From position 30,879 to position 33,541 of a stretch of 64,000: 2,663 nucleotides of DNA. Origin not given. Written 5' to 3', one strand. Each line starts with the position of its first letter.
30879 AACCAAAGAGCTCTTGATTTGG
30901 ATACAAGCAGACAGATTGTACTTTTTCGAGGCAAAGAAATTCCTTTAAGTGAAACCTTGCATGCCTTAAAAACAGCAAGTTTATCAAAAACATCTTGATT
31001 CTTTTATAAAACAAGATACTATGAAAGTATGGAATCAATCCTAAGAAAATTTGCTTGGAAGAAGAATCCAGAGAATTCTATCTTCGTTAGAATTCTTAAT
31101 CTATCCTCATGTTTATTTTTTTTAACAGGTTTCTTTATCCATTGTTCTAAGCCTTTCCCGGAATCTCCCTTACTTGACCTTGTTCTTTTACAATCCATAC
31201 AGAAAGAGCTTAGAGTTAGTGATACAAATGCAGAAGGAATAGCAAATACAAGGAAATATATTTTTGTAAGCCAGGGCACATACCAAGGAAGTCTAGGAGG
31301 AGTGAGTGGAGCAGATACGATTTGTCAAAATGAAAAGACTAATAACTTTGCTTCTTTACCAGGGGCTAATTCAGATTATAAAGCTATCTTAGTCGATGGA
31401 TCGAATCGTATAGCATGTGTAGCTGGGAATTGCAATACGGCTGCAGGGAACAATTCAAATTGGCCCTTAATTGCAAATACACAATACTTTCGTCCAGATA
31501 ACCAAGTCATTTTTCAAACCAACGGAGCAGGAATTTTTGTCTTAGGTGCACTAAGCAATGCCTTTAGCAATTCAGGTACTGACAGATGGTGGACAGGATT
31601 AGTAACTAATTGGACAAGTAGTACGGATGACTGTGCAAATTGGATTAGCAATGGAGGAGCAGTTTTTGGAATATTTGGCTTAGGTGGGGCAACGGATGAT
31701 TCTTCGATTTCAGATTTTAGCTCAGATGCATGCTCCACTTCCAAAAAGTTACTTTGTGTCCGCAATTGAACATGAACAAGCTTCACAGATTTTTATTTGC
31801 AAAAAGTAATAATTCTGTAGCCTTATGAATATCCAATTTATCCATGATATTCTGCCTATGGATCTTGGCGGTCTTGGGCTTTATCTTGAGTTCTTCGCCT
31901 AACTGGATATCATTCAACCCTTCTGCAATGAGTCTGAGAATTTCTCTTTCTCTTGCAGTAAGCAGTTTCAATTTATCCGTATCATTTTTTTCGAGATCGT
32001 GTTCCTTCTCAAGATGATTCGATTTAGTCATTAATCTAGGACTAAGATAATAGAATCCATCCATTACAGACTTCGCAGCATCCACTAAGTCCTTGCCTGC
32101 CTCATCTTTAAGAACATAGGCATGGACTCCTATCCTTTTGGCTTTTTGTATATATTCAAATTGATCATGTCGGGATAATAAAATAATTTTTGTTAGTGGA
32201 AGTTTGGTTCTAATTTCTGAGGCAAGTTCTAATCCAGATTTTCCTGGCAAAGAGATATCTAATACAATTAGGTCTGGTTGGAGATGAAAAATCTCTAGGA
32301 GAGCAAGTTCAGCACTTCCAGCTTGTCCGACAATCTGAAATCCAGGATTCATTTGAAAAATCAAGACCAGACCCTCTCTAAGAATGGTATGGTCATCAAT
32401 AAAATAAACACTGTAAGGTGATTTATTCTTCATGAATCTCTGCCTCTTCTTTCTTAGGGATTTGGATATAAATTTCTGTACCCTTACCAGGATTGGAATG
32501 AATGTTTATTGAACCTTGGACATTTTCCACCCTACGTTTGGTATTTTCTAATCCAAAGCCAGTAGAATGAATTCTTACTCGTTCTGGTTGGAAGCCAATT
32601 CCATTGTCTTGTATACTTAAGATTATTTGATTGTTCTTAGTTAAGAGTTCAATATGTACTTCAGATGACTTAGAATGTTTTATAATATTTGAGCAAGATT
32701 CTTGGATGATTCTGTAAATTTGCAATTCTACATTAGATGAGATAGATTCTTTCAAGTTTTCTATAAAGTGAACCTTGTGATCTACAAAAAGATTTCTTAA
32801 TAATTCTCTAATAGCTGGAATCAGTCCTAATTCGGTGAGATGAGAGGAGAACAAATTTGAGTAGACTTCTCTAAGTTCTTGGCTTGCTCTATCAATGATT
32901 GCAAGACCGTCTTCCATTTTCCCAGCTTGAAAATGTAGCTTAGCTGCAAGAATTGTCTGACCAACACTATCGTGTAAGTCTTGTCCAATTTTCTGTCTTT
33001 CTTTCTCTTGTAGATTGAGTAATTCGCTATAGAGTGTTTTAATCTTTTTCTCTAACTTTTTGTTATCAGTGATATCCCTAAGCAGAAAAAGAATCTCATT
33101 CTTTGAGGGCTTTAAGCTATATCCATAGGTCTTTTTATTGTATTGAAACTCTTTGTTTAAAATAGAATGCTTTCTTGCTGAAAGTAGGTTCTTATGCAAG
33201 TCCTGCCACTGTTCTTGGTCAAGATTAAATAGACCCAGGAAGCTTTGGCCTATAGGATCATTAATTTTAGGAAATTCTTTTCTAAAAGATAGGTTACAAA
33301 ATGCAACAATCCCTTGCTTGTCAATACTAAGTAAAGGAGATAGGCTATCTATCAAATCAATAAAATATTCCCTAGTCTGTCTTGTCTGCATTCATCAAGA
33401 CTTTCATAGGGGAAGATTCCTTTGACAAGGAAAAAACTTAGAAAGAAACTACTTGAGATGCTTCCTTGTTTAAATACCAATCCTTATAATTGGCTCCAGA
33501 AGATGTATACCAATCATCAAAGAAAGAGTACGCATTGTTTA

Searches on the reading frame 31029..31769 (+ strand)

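Call 69: search_protein_families(library=pfam, proteins=[window:31029-31769:+], max_evalue=0.001)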
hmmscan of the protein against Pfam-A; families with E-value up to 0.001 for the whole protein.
window:31029-31769:+ (246 aa): 1 family
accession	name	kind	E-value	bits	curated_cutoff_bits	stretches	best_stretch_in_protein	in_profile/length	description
PF07588.17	DUF1554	-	2.8e-36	124.8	27.5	1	84-218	3-132/136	Protein of unknown function (DUF1554)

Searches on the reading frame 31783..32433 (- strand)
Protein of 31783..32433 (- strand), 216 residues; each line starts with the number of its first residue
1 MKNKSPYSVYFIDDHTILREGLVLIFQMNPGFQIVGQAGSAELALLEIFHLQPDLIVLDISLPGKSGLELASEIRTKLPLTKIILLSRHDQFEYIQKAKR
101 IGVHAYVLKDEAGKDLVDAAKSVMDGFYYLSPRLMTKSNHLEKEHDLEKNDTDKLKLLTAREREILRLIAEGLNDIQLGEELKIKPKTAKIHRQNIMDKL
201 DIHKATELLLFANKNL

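Call 69: search_protein_families(library=pfam, proteins=[window:31783-32433:-], max_evalue=0.001)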
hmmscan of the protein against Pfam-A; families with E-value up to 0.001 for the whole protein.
window:31783-32433:- (216 aa): 2 families
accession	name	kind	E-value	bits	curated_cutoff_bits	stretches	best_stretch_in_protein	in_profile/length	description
PF00072.30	Response_reg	-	1.9e-21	76.8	30.2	1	10-120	2-110/111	Response regulator receiver domain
PF00196.25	GerE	-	2.2e-15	56.5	23.5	1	157-212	2-57/57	Bacterial regulatory proteins, luxR family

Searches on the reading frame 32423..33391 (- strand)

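Call 69: search_protein_families(library=pfam, proteins=[window:32423-33391:-], max_evalue=0.001)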
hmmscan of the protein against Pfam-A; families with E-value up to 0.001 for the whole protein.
window:32423-33391:- (322 aa): 2 families
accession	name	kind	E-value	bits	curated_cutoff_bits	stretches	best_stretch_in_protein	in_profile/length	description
PF02518.31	HATPase_c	-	5.7e-18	65.8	26.4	1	221-314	2-110/111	Histidine kinase-, DNA gyrase B-, and HSP90-like ATPase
PF07730.19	HisKA_3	-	1.8e-07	32.1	24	1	131-176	1-52/68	Histidine kinase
